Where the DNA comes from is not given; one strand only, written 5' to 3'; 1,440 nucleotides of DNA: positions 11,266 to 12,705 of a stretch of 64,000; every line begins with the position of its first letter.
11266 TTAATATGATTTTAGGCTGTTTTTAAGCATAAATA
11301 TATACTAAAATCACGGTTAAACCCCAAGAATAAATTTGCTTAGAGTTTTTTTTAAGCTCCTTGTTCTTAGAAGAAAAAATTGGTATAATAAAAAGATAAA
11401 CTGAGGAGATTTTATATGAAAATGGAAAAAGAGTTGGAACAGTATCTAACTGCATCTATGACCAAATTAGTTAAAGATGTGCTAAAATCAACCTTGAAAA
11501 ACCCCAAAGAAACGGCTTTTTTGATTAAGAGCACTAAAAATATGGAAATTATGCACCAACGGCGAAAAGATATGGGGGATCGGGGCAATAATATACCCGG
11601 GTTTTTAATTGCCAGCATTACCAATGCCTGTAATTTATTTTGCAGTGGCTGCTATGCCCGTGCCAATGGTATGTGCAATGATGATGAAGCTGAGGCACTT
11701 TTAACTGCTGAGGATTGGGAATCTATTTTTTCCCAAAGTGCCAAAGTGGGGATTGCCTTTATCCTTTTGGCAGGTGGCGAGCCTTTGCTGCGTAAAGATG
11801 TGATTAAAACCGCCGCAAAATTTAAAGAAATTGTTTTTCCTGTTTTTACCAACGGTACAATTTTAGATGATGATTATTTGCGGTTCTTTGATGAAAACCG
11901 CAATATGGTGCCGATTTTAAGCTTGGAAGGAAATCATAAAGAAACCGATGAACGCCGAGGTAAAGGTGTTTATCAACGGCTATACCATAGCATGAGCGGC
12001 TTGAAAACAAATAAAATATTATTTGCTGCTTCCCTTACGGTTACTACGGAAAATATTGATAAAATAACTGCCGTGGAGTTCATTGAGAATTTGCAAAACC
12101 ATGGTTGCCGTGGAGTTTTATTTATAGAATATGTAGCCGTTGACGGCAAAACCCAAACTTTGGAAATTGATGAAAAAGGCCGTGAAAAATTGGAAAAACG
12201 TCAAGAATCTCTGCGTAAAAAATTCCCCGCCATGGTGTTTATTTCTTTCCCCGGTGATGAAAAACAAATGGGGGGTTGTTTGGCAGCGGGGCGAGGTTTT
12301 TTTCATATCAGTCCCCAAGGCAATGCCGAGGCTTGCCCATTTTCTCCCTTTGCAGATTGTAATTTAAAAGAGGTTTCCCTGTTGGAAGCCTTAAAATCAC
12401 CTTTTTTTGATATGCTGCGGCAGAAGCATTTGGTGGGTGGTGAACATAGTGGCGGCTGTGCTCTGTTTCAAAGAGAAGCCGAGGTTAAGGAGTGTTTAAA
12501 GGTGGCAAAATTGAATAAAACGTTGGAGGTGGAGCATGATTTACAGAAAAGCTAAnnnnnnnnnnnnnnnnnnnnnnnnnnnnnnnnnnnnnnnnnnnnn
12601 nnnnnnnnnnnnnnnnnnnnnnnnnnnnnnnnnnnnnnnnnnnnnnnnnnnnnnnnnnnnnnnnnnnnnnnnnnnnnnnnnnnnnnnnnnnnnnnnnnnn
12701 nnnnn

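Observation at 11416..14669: Radical SAM/SPASM-like enzyme translationally coupled to a short-form N-acetylglutamate-synthase-like GNAT, just upstream of argH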

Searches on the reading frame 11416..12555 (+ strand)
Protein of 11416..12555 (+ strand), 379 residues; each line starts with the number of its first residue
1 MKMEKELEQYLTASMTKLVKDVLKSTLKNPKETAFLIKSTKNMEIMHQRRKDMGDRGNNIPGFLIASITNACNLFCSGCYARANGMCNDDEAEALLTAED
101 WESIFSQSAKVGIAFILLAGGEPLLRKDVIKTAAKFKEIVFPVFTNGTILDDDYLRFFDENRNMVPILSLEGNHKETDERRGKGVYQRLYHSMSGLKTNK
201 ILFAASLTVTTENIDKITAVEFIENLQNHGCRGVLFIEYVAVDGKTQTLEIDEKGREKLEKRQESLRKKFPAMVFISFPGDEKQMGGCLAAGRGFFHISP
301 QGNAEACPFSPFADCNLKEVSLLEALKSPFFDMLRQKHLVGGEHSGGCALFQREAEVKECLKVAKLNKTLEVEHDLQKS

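Call 3: search_protein_families(library=pfam, proteins=[window:11416-12555:+], max_evalue=0.01)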
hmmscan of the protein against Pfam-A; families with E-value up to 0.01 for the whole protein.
window:11416-12555:+ (379 aa): 2 families
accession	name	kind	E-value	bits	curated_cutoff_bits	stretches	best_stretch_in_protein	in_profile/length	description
PF04055.27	Radical_SAM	-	7e-13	49.5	29.5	1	67-202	2-142/166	Radical SAM superfamily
PF13353.11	Fer4_12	-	1.2e-05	26.1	22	1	65-135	8-76/137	4Fe-4S single cluster domain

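Call 4: search_protein_families(library=ncbifam, proteins=[window:11416-12555:+], max_evalue=0.01)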
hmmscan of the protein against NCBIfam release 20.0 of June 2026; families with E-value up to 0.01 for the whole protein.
window:11416-12555:+ (379 aa): 67 families (the best 25 are shown)
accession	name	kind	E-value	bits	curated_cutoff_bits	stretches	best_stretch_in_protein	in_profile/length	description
NF047865.1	rSAM_PapB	equivalog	3.8e-20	72.4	340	1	67-268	8-217/330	PapB family radical SAM/SPASM ranthipeptide maturase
NF045574.1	sacti_mat_StsB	exception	5.5e-19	68.3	625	1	67-232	101-265/466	StsB family radical SAM/SPASM domain sactipeptide maturase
TIGR04545.1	rSAM_ahbD_hemeb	equivalog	8.6e-18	64.9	500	1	67-223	5-162/339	heme b synthase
TIGR04055.1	rSAM_NirJ2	equivalog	1e-17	64.7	500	1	68-342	6-290/326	putative heme d1 biosynthesis radical SAM protein NirJ2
TIGR04250.1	SCM_rSAM_ScmE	equivalog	3.3e-15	55.9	400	1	67-220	8-161/358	SynChlorMet cassette radical SAM/SPASM protein ScmE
TIGR03962.1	mycofact_rSAM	equivalog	3.6e-15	56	265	1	56-352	6-307/339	mycofactocin radical SAM maturase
NF050035.1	rSAM_WgK_link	exception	3.9e-15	55.7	650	1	61-224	8-172/367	radical SAM/SPASM peptide maturase WgkB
TIGR04068.1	rSAM_ocin_clost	equivalog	5.5e-15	55.2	500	1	2-200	23-236/462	Cys-rich peptide radical SAM maturase CcpM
TIGR04053.2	TIGR04053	equivalog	5.9e-15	55.4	395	1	60-230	6-177/366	TIGR04053 family radical SAM/SPASM domain-containing protein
TIGR03942.1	sulfatase_rSAM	equivalog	6.2e-15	55.1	349.45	1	64-246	3-196/363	anaerobic sulfatase maturase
TIGR04051.1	rSAM_NirJ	equivalog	6.2e-15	55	515.45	1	65-220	5-159/354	heme d1 biosynthesis radical SAM protein NirJ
TIGR04403.1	rSAM_skfB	equivalog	8.6e-15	54.4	300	1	34-230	76-268/402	sporulation killing factor system radical SAM maturase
TIGR04163.1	rSAM_cobopep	equivalog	9.4e-15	54.3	375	1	68-223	70-235/428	peptide-modifying radical SAM enzyme CbpB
TIGR04546.1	rSAM_ahbC_deAc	equivalog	1.3e-14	53.8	650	1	65-238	42-212/390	12,18-didecarboxysiroheme deacetylase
TIGR02668.1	moaA_archaeal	equivalog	1.4e-14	53.8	325.25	1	66-152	14-99/303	GTP 3',8-cyclase MoaA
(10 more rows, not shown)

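Call 7: find_homologous_proteins(query=window:11416-12552:+, max_evalue=0.00001)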
Query window:11416-12552:+ (379 aa): 7259 proteins with E <= 0.00001 among 8000 candidates; the best 120 are listed.
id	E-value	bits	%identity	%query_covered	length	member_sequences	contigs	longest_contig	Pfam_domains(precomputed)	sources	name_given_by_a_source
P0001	5.7e-249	843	99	100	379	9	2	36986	PF04055.28,PF13353.12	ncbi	ncbi:MAG: radical SAM protein [Clostridiales bacterium]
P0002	9.8e-151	520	63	96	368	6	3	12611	PF04055.28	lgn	-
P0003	3.4e-144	498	60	95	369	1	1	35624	PF04055.28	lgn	-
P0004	7.8e-141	487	58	95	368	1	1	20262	PF04055.28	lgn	-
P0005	3.0e-135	469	57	94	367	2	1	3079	PF04055.28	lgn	-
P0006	8.7e-134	464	55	94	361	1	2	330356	PF04055.28,PF13353.12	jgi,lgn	-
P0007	1.2e-133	464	57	93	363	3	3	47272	PF04055.28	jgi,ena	-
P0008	6.2e-133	461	55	97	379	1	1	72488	PF04055.28,PF13353.12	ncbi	ncbi:MAG: radical SAM protein [Acetobacterium sp.]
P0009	2.6e-132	459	55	95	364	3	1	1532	PF04055.28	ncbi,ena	-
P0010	4.1e-132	459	54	95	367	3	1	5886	PF04055.28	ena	-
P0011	4.6e-131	455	55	94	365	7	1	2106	PF04055.28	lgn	-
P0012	7.5e-131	454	55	94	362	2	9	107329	PF04055.28,PF13353.12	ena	-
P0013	1.1e-130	454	56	94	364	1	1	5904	PF04055.28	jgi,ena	-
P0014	1.2e-130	454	55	94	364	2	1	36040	PF04055.28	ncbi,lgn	-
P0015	2.2e-130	453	54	94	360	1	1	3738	PF04055.28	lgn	-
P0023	1.6e-128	447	56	94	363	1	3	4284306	PF04055.28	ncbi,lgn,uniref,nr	ncbi:radical SAM protein [Acetobacterium bakii]|uniref:Radical SAM protein n=1 Tax=Acetobacterium ba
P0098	2.3e-123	430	52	95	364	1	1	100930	PF04055.28,PF13353.12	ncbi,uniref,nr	ncbi:radical SAM protein [Anaerosacchariphilus polymeriproducens]|uniref:Radical SAM protein n=1 Tax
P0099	2.4e-123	430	51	93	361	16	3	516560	PF04055.28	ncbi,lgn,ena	-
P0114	1.1e-122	428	54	93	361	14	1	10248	PF04055.28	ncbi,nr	ncbi:MAG: radical SAM protein [Methanocorpusculum sp.]|nr:radical SAM protein [Methanocorpusculum sp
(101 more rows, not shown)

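Call 8: find_related_loci(query=window:11416-12552:+, collection=genome_contigs, flank=8000)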
Query window:11416-12552:+ (379 aa) in genome_contigs; peptide patterns used: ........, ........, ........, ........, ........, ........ (x = any residue, [..] = any of these).
59 stretches matched a pattern; 11 encode a relative of the query (tblastn E <= 1e-3); 11 distinct loci.
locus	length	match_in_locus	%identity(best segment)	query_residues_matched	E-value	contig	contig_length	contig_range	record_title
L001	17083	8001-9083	53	1-361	1e-132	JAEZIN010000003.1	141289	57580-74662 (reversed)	MAG: Bacillota bacterium isolate OH_CDB_189 k127_1700794, whole genome shotgun sequence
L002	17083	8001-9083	55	1-361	8e-133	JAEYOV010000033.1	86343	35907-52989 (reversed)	MAG: Bacillota bacterium isolate OH_CBB_166 k127_690795, whole genome shotgun sequence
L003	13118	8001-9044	54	7-357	1e-129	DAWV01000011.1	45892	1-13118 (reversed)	MAG TPA_asm: Methanocorpusculaceae archaeon UBA425 UBA425_contig_514, whole genome shotgun sequence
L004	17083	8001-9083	52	1-361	2e-129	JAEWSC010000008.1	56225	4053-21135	MAG: Bacillota bacterium isolate OH_SBrB_91 k127_370932, whole genome shotgun sequence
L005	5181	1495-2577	53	1-361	7e-130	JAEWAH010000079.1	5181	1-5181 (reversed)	MAG: Bacillota bacterium isolate OH_PBB_200 k127_1065293, whole genome shotgun sequence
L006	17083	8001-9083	52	1-361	9e-128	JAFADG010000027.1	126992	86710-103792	MAG: Bacillota bacterium isolate OH_SBB_70 k127_835655, whole genome shotgun sequence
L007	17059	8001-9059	51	7-361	2e-125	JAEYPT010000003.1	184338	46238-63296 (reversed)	MAG: Bacillota bacterium isolate OH_CBB_208 k127_2175686, whole genome shotgun sequence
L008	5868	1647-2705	49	7-361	4e-121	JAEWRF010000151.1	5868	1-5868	MAG: Bacillota bacterium isolate OH_SBrB_47 k127_314639, whole genome shotgun sequence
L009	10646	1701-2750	54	7-359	4e-130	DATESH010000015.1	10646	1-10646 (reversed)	MAG TPA_asm: Methanocorpusculum sp. isolate SMAG_U9096 k141_659638, whole genome shotgun sequence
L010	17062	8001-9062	48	7-361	1e-105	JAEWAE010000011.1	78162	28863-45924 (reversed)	MAG: Bacillota bacterium isolate OH_PBB_199 k127_763317, whole genome shotgun sequence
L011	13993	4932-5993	46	7-361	2e-105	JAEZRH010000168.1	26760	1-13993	MAG: Bacillota bacterium isolate OH_PBB_129 k127_1131031, whole genome shotgun sequence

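Call 10: find_encoding_contigs(protein=P0001, flank=8000, max_places=3)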
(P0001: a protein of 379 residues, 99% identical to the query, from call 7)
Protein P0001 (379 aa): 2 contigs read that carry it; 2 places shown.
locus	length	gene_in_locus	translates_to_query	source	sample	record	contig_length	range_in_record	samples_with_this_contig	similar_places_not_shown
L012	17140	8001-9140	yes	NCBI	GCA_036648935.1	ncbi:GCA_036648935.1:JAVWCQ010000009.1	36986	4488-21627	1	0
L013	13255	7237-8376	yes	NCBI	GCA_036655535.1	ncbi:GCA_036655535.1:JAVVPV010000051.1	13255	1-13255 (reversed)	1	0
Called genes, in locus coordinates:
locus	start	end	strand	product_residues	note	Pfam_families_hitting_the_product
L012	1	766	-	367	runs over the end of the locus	-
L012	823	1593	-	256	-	PF01026:TatD_DNase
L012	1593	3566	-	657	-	PF00133:tRNA-synt_1, PF01406:tRNA-synt_1e (faint), PF09334:tRNA-synt_1g, PF00133:tRNA-synt_1, PF08264:Anticodon_1, PF19303:Anticodon_3, PF01588:tRNA_bind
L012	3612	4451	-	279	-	PF00590:TP_methylase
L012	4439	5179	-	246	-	PF13489:Methyltransf_23 (faint), PF02384:N6_Mtase, PF05175:MTS, PF06325:PrmA (weak), PF13649:Methyltransf_25 (weak), PF13847:Methyltransf_31 (weak)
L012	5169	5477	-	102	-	PF06156:YabA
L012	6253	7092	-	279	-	PF13177:DNA_pol3_delta2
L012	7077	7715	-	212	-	PF02223:Thymidylate_kin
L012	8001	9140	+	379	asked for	PF13353:Fer4_12 (faint), PF04055:Radical_SAM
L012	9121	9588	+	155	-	PF00583:Acetyltransf_1, PF13508:Acetyltransf_7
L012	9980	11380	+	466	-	PF00206:Lyase_1, PF14698:ASL_C2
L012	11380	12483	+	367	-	PF04015:DUF362, PF12838:Fer4_7, PF13187:Fer4_9 (weak), PF13237:Fer4_10 (weak), PF14697:Fer4_21, PF00037:Fer4 (weak), PF12837:Fer4_6 (weak), PF25160:LdpA_Fe-S-bd (weak), +2 more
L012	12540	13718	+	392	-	PF00248:Aldo_ket_red, PF13183:Fer4_8 (weak), PF13187:Fer4_9, PF13237:Fer4_10 (faint), PF13534:Fer4_17 (weak)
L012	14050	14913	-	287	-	PF01738:DLH (faint), PF08840:BAAT_C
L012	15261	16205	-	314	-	PF00696:AA_kinase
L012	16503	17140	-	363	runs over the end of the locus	PF04371:PAD_porph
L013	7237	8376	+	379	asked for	PF13353:Fer4_12 (faint), PF04055:Radical_SAM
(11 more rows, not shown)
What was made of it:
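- Checked: (i) argH most likely starts at ATG 13269, with GGAGG 6 nt upstream; this gives the 466 aa called in L012 (call 10).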

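Call 11: find_encoding_contigs(protein=P0002, flank=8000, max_places=3)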
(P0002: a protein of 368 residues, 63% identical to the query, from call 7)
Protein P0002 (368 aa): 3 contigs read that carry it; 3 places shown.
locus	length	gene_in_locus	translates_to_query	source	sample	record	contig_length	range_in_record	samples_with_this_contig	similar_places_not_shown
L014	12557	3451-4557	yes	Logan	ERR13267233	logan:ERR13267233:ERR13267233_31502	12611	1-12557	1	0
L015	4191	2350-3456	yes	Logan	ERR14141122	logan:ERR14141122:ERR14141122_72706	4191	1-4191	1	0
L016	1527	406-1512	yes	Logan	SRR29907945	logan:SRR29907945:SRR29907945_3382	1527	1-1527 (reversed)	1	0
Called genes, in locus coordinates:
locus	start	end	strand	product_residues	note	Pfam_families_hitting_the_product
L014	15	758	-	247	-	PF05175:MTS, PF02384:N6_Mtase, PF13847:Methyltransf_31, PF13649:Methyltransf_25 (weak)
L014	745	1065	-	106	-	PF06156:YabA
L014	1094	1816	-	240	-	PF04468:PSP1, PF28472:PSP1_3rd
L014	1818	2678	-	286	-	PF13177:DNA_pol3_delta2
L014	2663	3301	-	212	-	PF02223:Thymidylate_kin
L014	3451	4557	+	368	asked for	PF04055:Radical_SAM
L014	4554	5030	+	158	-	PF00583:Acetyltransf_1, PF13673:Acetyltransf_10 (weak), PF23209:IDM1_C (weak), PF13508:Acetyltransf_7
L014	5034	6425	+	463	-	PF00206:Lyase_1, PF14698:ASL_C2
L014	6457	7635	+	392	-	PF00248:Aldo_ket_red, PF13187:Fer4_9 (weak), PF13534:Fer4_17 (weak)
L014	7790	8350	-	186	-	PF02659:Mntp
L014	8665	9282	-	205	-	PF12654:DUF3786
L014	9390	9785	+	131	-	PF01325:Fe_dep_repress (weak), PF24034:DUF7343 (faint), PF02742:Fe_dep_repr_C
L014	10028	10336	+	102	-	PF22525:H2TH_5, PF00416:Ribosomal_S13 (weak)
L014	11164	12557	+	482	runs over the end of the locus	?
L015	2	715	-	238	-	?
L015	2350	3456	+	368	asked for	PF04055:Radical_SAM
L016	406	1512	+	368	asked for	PF04055:Radical_SAM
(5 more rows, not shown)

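Call 12: find_encoding_contigs(protein=P0003, flank=8000, max_places=3)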
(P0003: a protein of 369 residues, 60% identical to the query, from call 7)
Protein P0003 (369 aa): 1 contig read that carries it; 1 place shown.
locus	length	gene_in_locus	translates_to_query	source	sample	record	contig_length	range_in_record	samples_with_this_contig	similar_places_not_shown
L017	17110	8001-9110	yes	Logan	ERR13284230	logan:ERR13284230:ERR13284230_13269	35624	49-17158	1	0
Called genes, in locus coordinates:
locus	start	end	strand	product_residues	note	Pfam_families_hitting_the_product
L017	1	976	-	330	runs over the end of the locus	-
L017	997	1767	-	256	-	PF01026:TatD_DNase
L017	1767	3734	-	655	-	PF00133:tRNA-synt_1, PF01406:tRNA-synt_1e (weak), PF09334:tRNA-synt_1g, PF00133:tRNA-synt_1, PF08264:Anticodon_1, PF19303:Anticodon_3, PF01588:tRNA_bind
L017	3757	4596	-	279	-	PF00590:TP_methylase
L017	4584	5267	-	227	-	PF02384:N6_Mtase (weak), PF05175:MTS, PF13847:Methyltransf_31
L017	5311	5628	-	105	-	PF06156:YabA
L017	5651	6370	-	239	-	PF04468:PSP1, PF28472:PSP1_3rd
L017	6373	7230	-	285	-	PF13177:DNA_pol3_delta2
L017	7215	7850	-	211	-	PF02223:Thymidylate_kin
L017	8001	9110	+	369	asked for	PF04055:Radical_SAM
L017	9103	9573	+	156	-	PF00583:Acetyltransf_1, PF13673:Acetyltransf_10 (weak), PF13508:Acetyltransf_7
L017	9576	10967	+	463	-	PF00206:Lyase_1, PF14698:ASL_C2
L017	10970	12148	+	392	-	PF00248:Aldo_ket_red, PF13187:Fer4_9 (weak), PF13534:Fer4_17 (weak)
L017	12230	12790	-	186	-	PF02659:Mntp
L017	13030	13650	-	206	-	PF12654:DUF3786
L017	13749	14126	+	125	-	PF01325:Fe_dep_repress, PF02742:Fe_dep_repr_C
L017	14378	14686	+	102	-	PF22525:H2TH_5, PF00416:Ribosomal_S13 (weak)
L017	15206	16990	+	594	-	PF02638:GHL10, PF00395:SLH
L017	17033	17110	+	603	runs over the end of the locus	PF16697:Yop-YscD_cpl, PF00498:FHA, PF01098:FTSW_RODA_SPOVE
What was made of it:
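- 12525..12555 (+): Overlap junction. The SD GGAGG (12525-12529) and the GNAT start ATG (12536) lie inside the last codons of the rSAM gene, whose stop is at 12553-12555. Overlaps of 4 nt (L014) and 8 nt (L017) occur in relatives (calls 11, 12).
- The start/stop overlap between rSAM and GNAT is kept across relatives that have diverged to about 60% identity (calls 11, 12).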

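Call 13: find_encoding_contigs(protein=P0023, flank=7000, max_places=2)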
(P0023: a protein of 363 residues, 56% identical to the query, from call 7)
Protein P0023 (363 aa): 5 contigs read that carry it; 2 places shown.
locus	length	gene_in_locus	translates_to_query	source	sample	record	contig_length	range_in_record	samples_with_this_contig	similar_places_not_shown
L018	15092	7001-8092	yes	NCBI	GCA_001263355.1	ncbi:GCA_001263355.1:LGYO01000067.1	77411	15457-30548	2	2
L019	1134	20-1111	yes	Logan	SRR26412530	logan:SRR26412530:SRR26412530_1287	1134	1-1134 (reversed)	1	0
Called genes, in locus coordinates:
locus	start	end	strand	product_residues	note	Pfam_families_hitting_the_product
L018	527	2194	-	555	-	PF05192:MutS_III (weak), PF00488:MutS_V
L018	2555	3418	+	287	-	PF24734:DUF7685, PF24735:DUF7686, PF24828:DUF7713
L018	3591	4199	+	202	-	-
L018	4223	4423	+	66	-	-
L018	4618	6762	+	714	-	PF07538:ChW, PF13529:Peptidase_C39_2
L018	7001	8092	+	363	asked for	PF04055:Radical_SAM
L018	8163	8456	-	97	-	-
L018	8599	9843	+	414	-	PF00989:PAS (weak), PF13188:PAS_8 (faint), PF08448:PAS_4 (weak), PF13426:PAS_9, PF08447:PAS_3, PF00990:GGDEF, PF22335:Cas10-Cmr2_palm2 (faint)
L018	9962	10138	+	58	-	-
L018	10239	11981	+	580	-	PF00989:PAS, PF08448:PAS_4, PF13188:PAS_8 (weak), PF13426:PAS_9, PF00990:GGDEF, PF13487:HD_5, PF01966:HD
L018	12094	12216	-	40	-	-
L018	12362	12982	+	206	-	PF04892:VanZ-LLP1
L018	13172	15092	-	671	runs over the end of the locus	PF02922:CBM_48, PF00128:Alpha-amylase, PF02806:Alpha-amylase_C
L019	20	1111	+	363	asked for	PF04055:Radical_SAM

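Call 14: find_encoding_contigs(protein=P0006, flank=7000, max_places=2)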
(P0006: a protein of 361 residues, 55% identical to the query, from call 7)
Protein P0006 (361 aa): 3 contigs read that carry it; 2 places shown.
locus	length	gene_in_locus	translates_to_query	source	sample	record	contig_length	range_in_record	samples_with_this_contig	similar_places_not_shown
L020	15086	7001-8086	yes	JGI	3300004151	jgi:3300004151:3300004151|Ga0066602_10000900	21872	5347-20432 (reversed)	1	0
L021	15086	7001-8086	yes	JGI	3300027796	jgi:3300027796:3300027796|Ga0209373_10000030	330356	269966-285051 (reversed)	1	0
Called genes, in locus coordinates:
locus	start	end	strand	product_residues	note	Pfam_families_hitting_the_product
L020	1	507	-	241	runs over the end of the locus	PF06541:ABC_trans_CmpB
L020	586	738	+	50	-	-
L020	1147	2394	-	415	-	PF01595:CNNM, PF00571:CBS, PF03471:CorC_HlyC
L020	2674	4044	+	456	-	PF10396:TrmE_N, PF00009:GTP_EFTU (faint), PF12631:MnmE_helical, PF00350:Dynamin_N (faint), PF01926:MMR_HSR1, PF02421:FeoB_N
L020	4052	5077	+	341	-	PF00814:TsaD, PF02543:Carbam_trans_N (faint), PF22521:HypF_C_2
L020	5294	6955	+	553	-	PF01268:FTHFS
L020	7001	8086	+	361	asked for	PF04055:Radical_SAM, PF13353:Fer4_12 (weak)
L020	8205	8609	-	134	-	PF16079:Phage_holin_5_2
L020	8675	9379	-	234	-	PF01510:Amidase_2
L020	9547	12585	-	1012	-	PF02837:Glyco_hydro_2_N, PF22666:Glyco_hydro_2_N2, PF00703:Glyco_hydro_2, PF02836:Glyco_hydro_2_C (weak)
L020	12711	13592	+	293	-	PF02311:AraC_binding (weak), PF07883:Cupin_2, PF12833:HTH_18, PF00165:HTH_AraC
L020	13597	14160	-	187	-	PF02417:Chromate_transp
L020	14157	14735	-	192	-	PF02417:Chromate_transp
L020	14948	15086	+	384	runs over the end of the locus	PF13433:Peripla_BP_5, PF13458:Peripla_BP_6, PF01094:ANF_receptor, PF13433:Peripla_BP_5 (weak)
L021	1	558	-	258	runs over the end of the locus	PF06541:ABC_trans_CmpB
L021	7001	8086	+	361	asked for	PF04055:Radical_SAM, PF13353:Fer4_12 (weak)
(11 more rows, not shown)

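Call 15: find_encoding_contigs(protein=P0114, flank=7000, max_places=2)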
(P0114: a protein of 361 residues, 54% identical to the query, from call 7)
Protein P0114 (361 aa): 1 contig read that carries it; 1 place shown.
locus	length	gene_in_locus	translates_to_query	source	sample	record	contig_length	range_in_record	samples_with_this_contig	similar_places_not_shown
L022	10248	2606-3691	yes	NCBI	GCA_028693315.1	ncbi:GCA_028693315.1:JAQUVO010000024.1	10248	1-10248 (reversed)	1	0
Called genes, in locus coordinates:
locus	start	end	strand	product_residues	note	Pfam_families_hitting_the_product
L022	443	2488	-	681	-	PF00999:Na_H_Exchanger, PF02254:TrkA_N, PF02080:TrkA_C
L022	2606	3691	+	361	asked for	PF04055:Radical_SAM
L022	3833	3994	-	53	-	-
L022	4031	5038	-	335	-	PF02517:Rce1-like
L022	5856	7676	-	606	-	PF00580:UvrD-helicase, PF01443:Viral_helicase1 (faint), PF13245:AAA_19, PF13361:UvrD_C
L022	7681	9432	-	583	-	PF02463:SMC_N, PF11398:DUF2813, PF13175:AAA_15, PF13476:AAA_23, PF13175:AAA_15, PF13304:AAA_21, PF20469:OLD-like_TOPRIM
